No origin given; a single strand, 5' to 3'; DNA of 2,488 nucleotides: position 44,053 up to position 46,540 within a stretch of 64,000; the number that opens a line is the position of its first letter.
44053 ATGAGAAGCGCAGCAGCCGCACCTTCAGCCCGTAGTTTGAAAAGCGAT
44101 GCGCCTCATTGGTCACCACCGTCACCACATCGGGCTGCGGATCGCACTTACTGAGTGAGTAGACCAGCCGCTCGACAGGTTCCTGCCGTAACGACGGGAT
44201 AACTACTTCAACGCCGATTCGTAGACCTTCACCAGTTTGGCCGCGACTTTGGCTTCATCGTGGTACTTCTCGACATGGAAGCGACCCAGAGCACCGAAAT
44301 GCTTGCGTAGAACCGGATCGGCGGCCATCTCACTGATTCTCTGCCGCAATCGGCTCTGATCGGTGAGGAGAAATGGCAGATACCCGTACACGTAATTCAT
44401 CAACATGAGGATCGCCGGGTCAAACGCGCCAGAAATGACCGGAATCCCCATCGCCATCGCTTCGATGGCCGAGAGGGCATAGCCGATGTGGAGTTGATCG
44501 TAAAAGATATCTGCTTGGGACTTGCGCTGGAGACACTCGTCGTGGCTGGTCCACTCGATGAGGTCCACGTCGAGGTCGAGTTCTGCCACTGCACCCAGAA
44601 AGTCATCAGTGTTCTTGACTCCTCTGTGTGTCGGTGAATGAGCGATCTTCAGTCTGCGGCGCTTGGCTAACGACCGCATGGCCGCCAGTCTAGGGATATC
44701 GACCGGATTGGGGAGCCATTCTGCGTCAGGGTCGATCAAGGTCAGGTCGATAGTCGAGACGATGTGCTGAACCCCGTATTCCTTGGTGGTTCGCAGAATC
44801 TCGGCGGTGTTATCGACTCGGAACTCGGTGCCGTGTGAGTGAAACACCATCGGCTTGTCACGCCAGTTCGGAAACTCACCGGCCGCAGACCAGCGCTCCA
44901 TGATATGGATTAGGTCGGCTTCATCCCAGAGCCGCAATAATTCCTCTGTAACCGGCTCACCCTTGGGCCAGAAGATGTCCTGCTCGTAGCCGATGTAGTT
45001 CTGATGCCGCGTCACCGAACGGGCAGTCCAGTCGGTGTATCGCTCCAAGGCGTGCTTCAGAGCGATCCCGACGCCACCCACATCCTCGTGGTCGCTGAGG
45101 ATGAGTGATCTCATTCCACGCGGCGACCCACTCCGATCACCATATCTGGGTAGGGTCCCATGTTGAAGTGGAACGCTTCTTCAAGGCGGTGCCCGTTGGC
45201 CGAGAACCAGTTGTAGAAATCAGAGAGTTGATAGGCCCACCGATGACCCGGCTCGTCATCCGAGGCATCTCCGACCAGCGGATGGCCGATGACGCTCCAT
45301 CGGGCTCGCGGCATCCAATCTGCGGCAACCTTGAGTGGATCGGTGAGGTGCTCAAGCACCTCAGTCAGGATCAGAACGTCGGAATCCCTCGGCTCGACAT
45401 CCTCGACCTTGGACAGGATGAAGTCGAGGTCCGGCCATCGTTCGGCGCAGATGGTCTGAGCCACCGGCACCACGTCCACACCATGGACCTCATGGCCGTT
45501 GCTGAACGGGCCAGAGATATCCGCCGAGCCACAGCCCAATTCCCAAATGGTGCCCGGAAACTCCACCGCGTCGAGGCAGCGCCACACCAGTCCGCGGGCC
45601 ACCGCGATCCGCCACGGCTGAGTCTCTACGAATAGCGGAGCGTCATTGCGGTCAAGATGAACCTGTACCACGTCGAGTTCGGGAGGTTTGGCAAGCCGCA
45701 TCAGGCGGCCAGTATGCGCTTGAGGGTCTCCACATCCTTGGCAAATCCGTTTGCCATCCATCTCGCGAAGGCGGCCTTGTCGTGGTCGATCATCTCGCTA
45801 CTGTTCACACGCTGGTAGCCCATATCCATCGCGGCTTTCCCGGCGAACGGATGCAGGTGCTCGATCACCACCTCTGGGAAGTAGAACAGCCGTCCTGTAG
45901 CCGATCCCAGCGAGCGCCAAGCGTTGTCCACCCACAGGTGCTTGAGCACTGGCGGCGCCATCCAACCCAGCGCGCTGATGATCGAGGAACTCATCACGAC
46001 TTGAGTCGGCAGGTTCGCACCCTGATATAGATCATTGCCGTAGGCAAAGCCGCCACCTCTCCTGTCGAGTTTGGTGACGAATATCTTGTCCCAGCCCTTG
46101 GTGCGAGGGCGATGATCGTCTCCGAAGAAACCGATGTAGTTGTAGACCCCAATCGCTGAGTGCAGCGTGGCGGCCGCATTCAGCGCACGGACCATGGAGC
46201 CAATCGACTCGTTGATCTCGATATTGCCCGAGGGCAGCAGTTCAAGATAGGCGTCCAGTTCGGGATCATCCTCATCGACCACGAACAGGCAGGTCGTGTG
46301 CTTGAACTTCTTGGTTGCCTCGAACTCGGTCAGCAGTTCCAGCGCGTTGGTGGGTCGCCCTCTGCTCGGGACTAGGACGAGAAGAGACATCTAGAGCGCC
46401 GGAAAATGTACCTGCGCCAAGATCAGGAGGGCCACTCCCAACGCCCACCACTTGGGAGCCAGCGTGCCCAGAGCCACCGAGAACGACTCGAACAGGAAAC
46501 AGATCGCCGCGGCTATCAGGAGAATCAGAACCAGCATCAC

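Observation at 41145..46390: Multi-gene glycosylation island inside the virion-assembly operon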

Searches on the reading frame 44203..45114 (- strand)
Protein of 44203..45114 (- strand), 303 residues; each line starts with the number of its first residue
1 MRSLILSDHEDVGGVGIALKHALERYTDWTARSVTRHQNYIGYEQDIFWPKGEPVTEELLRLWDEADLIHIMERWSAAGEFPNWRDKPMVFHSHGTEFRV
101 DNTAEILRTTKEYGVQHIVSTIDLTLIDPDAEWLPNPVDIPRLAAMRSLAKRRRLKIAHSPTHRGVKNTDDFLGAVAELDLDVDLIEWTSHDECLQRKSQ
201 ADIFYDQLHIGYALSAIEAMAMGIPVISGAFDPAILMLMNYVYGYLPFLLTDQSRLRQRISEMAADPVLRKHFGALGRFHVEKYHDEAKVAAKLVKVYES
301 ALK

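Call 4: search_protein_families(library=pfam, proteins=[window:44203-45114:-], max_evalue=0.01)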
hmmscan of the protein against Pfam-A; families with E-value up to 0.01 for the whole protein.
window:44203-45114:- (303 aa): 2 families
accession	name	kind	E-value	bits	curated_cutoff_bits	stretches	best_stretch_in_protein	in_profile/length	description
PF00534.26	Glycos_transf_1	-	0.0012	18.9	26.4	1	184-275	76-167/172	Glycosyl transferases group 1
PF13692.12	Glyco_trans_1_4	-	0.0098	16.6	27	0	198-232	74-109/142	Glycosyl transferases group 1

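Call 5: search_protein_families(library=phrogs, proteins=[window:44203-45114:-], max_evalue=0.01)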
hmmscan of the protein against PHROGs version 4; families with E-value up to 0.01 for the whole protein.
window:44203-45114:- (303 aa): 0 families

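Call 42: search_protein_families(library=ncbifam, proteins=[window:44203-45114:-], max_evalue=0.01)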
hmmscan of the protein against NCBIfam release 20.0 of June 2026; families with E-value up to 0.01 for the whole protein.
window:44203-45114:- (303 aa): 7 families
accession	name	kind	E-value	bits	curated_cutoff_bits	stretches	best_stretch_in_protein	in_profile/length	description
NF041876.1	EPS_EpsE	equivalog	4.1e-07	29.6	400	1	177-294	270-389/389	exopolysaccharide biosynthesis GT4 family glycosyltransferase EpsE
NF038229.1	Glyco4_Geo_Pelo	equivalog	7.3e-06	25.2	400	1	211-302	249-337/338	GPMC system family 4 glycosyltransferase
TIGR03088.1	stp2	hypoth_equivalog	2.5e-05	23.5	409.05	1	208-302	281-374/374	TIGR03088 family PEP-CTERM/XrtA system glycosyltransferase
NF053787.1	GlcN_PG_synth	equivalog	0.00049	19.1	480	1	212-301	274-359/361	N-acetylglucosaminyl phosphatidylglycerol synthase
TIGR03999.1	thiol_BshA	equivalog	0.0027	16.7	273.7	1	211-302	284-374/375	N-acetyl-alpha-D-glucosaminyl L-malate synthase BshA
TIGR02149.1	glgA_Coryne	subfamily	0.0039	16.4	302.4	1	192-300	275-389/391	glycogen synthase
TIGR04047.1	MSMEG_0565_glyc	hypoth_equivalog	0.0056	15.8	259.85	1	205-238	282-315/373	MSMEG_0565 family glycosyltransferase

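Call 72: find_homologous_proteins(query=window:44203-45114:-, max_evalue=0.001)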
Query window:44203-45114:- (303 aa): 61 proteins with E <= 0.001 among 1789 candidates.
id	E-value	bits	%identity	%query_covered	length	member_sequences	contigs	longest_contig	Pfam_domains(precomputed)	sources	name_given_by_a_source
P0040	3.0e-160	550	79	100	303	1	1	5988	-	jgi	jgi:glycosyltransferase involved in cell wall biosynthesis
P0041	5.5e-152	523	100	77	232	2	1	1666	-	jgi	jgi:glycosyltransferase involved in cell wall biosynthesis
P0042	7.5e-150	516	74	99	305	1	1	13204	-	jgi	jgi:hypothetical protein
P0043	6.4e-148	510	73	100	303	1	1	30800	-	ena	-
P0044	3.6e-145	501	71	99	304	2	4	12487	-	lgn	-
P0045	6.1e-107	375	57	100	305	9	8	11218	-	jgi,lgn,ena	-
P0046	7.5e-106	372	58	100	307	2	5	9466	-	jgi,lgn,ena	jgi:hypothetical protein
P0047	1.7e-105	371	58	100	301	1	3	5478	-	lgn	-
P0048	2.0e-104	367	58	99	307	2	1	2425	-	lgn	-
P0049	8.0e-103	362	57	100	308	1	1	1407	-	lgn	-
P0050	2.0e-102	361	57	100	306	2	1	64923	-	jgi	jgi:hypothetical protein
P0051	1.3e-101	358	55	100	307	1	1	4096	-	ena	-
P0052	6.1e-101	356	54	100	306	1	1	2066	-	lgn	-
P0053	1.4e-99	351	57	100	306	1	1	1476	-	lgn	-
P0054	1.6e-99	351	54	100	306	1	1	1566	-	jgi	jgi:glycosyltransferase involved in cell wall biosynthesis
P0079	6.9e-43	165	32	99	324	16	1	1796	PF00534.27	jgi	jgi:hypothetical protein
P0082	5.2e-40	156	34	99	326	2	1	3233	PF00534.27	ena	-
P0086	3.4e-24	104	28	95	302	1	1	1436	PF00534.27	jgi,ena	-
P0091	5.8e-12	63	36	47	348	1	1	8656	PF00534.27,PF13524.13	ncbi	-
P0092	5.2e-11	60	32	48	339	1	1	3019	PF00534.27,PF13524.13,PF13692.13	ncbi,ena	-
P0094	2.1e-10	58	34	49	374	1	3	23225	PF00534.27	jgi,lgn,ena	jgi:hypothetical protein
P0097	1.4e-8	52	29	49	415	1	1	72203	PF00534.27,PF13524.13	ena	-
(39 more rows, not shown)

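Call 77: search_solved_structures(query=A6, max_evalue=1)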
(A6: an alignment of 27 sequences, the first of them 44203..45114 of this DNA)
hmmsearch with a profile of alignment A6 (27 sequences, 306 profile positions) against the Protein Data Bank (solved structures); distinct sequences matched with E-value up to 1: 21.
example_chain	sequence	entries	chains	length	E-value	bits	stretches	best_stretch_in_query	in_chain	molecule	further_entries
7qsg_A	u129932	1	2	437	2.5e-08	37.1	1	215-305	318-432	D-inositol 3-phosphate glycosyltransferase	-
6kih_A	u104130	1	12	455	3.6e-06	30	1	213-303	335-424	Tll1590 protein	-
3oka_A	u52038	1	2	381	9.3e-06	28.6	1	213-300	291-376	GDP-mannose-dependent alpha-(1-6)-phosphatidylinositol monomannoside mannosyltransferase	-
3okc_A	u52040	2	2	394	9.6e-06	28.6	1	213-300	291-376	GDP-mannose-dependent alpha-(1-6)-phosphatidylinositol monomannoside mannosyltransferase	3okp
2jjm_A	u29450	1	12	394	0.00016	24.6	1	214-304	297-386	GLYCOSYL TRANSFERASE, GROUP 1 FAMILY PROTEIN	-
8dvz_A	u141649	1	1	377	0.00019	24.3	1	212-304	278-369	N, N'-diacetylbacillosaminyl-diphospho-undecaprenol alpha-1,3-N-acetylgalactosaminyltransf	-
3mbo_A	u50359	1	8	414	0.00019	24.3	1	214-304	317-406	Glycosyltransferase, group 1 family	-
8dvw_A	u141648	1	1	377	0.0004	23.3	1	213-304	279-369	N, N'-diacetylbacillosaminyl-diphospho-undecaprenol alpha-1,3-N-acetylgalactosaminyltransf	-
8dqd_A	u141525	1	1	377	0.0004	23.3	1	213-304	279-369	N, N'-diacetylbacillosaminyl-diphospho-undecaprenol alpha-1,3-N-acetylgalactosaminyltransf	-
5i45_A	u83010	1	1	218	0.00047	23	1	211-305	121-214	Glycosyl transferases group 1 family protein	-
3c4q_A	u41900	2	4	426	0.0039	20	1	171-305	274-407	Predicted glycosyltransferases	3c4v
3c48_A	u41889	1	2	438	0.0043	19.9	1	171-305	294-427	Predicted glycosyltransferases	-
8x3q_C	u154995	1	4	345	0.0048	19.7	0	62-117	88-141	Glycosyl transferase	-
7fg9_A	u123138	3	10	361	0.0054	19.6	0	62-117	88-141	Glycosyl transferase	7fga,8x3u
6zj4_AAA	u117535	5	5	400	0.0066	19.3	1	149-285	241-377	Trehalose phosphorylase/synthase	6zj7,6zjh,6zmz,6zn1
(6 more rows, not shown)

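Call 104: search_protein_families(library=padloc, proteins=[window:44203-45114:-], max_evalue=0.001)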
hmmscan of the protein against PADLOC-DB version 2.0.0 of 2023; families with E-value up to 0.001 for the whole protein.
window:44203-45114:- (303 aa): 0 families

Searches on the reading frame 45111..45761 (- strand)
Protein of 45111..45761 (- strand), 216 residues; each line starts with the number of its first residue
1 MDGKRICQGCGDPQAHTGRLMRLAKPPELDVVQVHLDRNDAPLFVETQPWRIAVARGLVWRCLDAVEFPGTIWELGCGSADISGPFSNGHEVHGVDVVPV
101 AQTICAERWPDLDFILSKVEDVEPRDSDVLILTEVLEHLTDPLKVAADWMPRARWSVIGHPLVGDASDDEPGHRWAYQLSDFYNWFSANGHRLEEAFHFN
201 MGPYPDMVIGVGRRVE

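Call 4: search_protein_families(library=pfam, proteins=[window:45111-45761:-], max_evalue=0.01)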
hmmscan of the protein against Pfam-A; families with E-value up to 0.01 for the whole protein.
window:45111-45761:- (216 aa): 3 families
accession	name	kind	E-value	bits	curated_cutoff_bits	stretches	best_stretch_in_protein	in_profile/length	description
PF08241.18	Methyltransf_11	-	6.6e-06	27.1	21.2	1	74-147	2-81/95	Methyltransferase domain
PF08242.18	Methyltransf_12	-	0.00066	20.8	30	1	74-147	2-86/98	Methyltransferase domain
PF13489.12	Methyltransf_23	-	0.00072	19.8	27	1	61-188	15-147/164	Methyltransferase domain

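Call 5: search_protein_families(library=phrogs, proteins=[window:45111-45761:-], max_evalue=0.01)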
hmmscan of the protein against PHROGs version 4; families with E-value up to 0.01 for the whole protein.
window:45111-45761:- (216 aa): 0 families

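Call 42: search_protein_families(library=ncbifam, proteins=[window:45111-45761:-], max_evalue=0.01)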
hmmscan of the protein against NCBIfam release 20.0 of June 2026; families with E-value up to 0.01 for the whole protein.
window:45111-45761:- (216 aa): 1 family
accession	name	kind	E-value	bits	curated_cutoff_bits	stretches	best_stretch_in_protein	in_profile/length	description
TIGR01983.1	UbiG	equivalog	0.00012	21.5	102.95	1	72-147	53-137/228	bifunctional 2-polyprenyl-6-hydroxyphenol methylase/3-demethylubiquinol 3-O-methyltransferase UbiG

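Call 104: search_protein_families(library=padloc, proteins=[window:45111-45701:-], max_evalue=0.001)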
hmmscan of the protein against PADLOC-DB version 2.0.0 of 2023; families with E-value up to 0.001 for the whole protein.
window:45111-45701:- (196 aa): 0 families

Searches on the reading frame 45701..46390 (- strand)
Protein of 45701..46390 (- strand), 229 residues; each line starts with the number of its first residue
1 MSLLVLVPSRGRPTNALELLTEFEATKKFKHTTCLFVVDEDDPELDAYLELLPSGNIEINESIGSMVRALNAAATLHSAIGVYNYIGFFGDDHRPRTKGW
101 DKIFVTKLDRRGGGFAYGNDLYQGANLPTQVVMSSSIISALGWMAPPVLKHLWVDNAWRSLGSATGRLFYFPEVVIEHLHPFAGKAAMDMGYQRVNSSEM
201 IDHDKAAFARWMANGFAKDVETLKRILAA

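Call 4: search_protein_families(library=pfam, proteins=[window:45701-46390:-], max_evalue=0.01)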
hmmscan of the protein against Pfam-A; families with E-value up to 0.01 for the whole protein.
window:45701-46390:- (229 aa): 0 families

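Call 5: search_protein_families(library=phrogs, proteins=[window:45701-46390:-], max_evalue=0.01)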
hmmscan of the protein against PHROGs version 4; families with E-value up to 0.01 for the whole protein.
window:45701-46390:- (229 aa): 2 families
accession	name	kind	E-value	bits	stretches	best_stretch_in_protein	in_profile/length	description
phrog_14945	-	moron, auxiliary metabolic gene and host takeover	2.1e-47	162.5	1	3-224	6-217/218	glycosyltransferase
phrog_2675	-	other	2.7e-43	149.3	1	3-221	4-231/599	DNA methyltransferase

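Call 18: search_dna_similar(query=window:45701-46390:-, collection=phages, mode=protein, max_rows=25, max_evalue=0.001)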
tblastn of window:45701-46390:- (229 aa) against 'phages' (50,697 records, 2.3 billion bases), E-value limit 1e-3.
Records with a match: 71; places in all: 71; records where one place covers at least 80% of the query: 71.
Best place of each record, by identity: <60% 71.
By first word of the organism name: Streptomyces 63; Arthrobacter 4; Actinoplanes 2; Pelagibacter 2.
By host as written in the record: Streptomyces griseus ATCC 10137 26; Streptomyces lividans JI 1326 15; Streptomyces viridochromogenes DSM40736 6; Streptomyces sanglieri UNT16F27A 4; Streptomyces griseofuscus ATCC 23916 3; - 3; Streptomyces mirabilis NRRL B-2400 3; Arthrobacter globiformis NRRL B-2979 SEA 2; and 6 more.
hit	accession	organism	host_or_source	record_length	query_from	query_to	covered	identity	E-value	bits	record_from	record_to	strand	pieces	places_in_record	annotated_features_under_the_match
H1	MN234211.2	Arthrobacter phage Mimi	Arthrobacter globiformis NRRL B-2979 SEA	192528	3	224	97%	43.5%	8e-46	167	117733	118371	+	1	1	177: glycosyltransferase | 178: nucleotidyl transferase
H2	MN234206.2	Arthrobacter phage Racecar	Arthrobacter globiformis NRRL B-2979 SEA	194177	3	224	97%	43.5%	8e-46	167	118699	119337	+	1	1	178: glycosyltransferase | 179: nucleotidyl transferase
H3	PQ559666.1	Arthrobacter phage Talia1610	Arthrobacter globiformis B-2979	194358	3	224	97%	43.5%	8e-46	167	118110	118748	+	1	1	178: glycosyltransferase | 179: nucleotidyl transferase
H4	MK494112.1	Streptomyces phage EGole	Streptomyces griseus ATCC 10137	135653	3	224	97%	43.1%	1e-43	161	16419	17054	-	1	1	36: glycosyltransferase | 35: adenylyltransferase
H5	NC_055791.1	Streptomyces phage EGole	Streptomyces griseus ATCC 10137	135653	3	224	97%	43.1%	1e-43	161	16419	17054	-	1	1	36: glycosyltransferase | 35: bifunctional heptose 7-phosphate kinase/heptose 1-phosphate ...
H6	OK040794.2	Arthrobacter phage Atuin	Arthrobacter globiformis NRRL B-2979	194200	2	224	97%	42.6%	1e-44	164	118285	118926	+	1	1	170: glycosyltransferase | 171: nucleotidyl transferase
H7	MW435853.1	Streptomyces phage MeganTheeKilla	Streptomyces viridochromogenes DSM40736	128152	1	223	97%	39.9%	5e-42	157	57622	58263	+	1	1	77: glycosyltransferase | 76: glycosyltransferase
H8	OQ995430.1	Streptomyces phage Kenrey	Streptomyces griseus ATCC 10137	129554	1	223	97%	39.9%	1e-39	150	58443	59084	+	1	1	80: glycosyltransferase | 79: glycosyltransferase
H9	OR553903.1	Streptomyces phage Phredrick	Streptomyces griseus ATCC 10137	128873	1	223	97%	39.9%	1e-39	150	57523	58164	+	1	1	78: glycosyltransferase | 77: glycosyltransferase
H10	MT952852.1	Streptomyces phage Beuffert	Streptomyces griseus ATCC 10137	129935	1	224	98%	39.6%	2e-40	152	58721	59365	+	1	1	75: glycosyltransferase | 74: glycosyltransferase | 76: nucleotidyltransferase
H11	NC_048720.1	Streptomyces phage Blueeyedbeauty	Streptomyces griseus ATCC 10137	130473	1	224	98%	39.6%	1e-42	159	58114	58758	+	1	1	77: glycosyltransferase | 76: glycosyltransferase | 78: bifunctional heptose 7-phosphate kinase/heptose 1-phosphate ...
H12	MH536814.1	Streptomyces phage Blueeyedbeauty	Streptomyces griseus ATCC 10137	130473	1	224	98%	39.6%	1e-42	159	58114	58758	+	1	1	77: glycosyltransferase | 76: glycosyltransferase | 78: nucleotidyltransferase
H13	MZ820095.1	Streptomyces phage Karp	Streptomyces viridochromogenes DSM40736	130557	1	224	98%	39.3%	2e-41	155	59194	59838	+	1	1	76: glycosyltransferase | 75: glycosyltransferase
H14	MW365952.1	Streptomyces phage Belfort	Streptomyces viridochromogenes DSM40736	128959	1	224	98%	39.3%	2e-41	155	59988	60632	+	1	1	80: glycosyltransferase | 79: glycosyltransferase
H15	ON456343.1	Streptomyces phage Stigma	Streptomyces griseus ATCC 10137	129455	1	224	98%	39.3%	2e-41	155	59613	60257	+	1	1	77: glycosyltransferase | 76: glycosyltransferase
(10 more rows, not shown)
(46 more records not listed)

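Call 25: get_annotated_region(hit=H11, flank=9000)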
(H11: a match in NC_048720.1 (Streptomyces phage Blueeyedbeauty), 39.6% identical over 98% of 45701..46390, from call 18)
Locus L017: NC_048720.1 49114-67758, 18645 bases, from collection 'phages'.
description: Streptomyces phage Blueeyedbeauty, complete genome.
organism: Streptomyces phage Blueeyedbeauty (NCBI taxid 2250336)
taxonomy: Viruses; Duplodnaviria; Heunggongvirae; Uroviricota; Caudoviricetes; Stanwilliamsviridae; Loccivirinae; Annadreamyvirus; Annadreamyvirus blueeyedbeauty
host: Streptomyces griseus ATCC 10137; source: soil; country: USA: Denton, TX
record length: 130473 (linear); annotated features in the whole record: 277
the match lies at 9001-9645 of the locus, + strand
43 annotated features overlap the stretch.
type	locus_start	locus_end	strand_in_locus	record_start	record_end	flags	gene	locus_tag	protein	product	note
CDS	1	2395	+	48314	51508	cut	60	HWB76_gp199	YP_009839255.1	DNA polymerase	DnaE-like DNA polymerase III (alpha)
CDS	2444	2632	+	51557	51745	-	61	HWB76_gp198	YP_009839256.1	hypothetical protein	-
CDS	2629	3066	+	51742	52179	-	62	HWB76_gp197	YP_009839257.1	dUTPase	Deoxyuridine triphosphatase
CDS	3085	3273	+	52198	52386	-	63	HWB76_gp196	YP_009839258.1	hypothetical protein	-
CDS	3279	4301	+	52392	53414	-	64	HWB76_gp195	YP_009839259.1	UvsX-like recombinase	RecA-like DNA recombinase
CDS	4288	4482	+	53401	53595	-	65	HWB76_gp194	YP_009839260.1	hypothetical protein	-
CDS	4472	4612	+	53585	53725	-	66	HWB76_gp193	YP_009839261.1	hypothetical protein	-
CDS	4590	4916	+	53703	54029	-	67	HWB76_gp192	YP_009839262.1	Holliday junction resolvase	-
CDS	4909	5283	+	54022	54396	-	68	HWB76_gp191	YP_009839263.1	hypothetical protein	-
CDS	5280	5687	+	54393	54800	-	69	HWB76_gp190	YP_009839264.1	hypothetical protein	-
CDS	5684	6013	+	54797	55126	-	70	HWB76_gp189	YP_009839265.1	hypothetical protein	-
CDS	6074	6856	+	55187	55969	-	71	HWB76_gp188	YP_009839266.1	CRISPR/Cas system associated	exonuclease/helicase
CDS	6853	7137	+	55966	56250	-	72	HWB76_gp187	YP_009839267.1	hypothetical protein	-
CDS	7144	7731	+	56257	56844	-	73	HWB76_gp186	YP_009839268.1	RuvC-like resolvase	-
CDS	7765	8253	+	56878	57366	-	74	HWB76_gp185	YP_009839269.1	GTP-binding domain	-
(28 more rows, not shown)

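Call 42: search_protein_families(library=ncbifam, proteins=[window:45701-46390:-], max_evalue=0.01)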
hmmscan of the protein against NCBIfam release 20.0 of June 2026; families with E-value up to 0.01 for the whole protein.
window:45701-46390:- (229 aa): 0 families

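Call 44: search_solved_structures(query=window:45701-46390:-, max_evalue=10)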
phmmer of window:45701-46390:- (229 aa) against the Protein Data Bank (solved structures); distinct sequences matched with E-value up to 10: 1.
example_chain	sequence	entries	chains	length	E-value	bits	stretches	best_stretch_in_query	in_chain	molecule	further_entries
3fjv_A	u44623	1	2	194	1.5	11.6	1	15-94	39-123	uncharacterized novel protein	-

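Call 98: search_solved_structures(query=A8, max_evalue=10)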
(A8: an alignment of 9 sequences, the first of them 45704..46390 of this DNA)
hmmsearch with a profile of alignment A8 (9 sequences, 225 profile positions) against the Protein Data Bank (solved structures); distinct sequences matched with E-value up to 10: 1.
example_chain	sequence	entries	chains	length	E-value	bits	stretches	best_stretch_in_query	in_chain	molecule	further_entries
9jma_A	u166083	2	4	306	0.017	18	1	1-140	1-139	GalNAc(5)-diNAcBac-PP-undecaprenol beta-1,3-glucosyltransferase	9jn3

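Call 104: search_protein_families(library=padloc, proteins=[window:45701-46390:-], max_evalue=0.001)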
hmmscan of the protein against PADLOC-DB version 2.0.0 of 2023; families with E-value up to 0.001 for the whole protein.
window:45701-46390:- (229 aa): 0 families
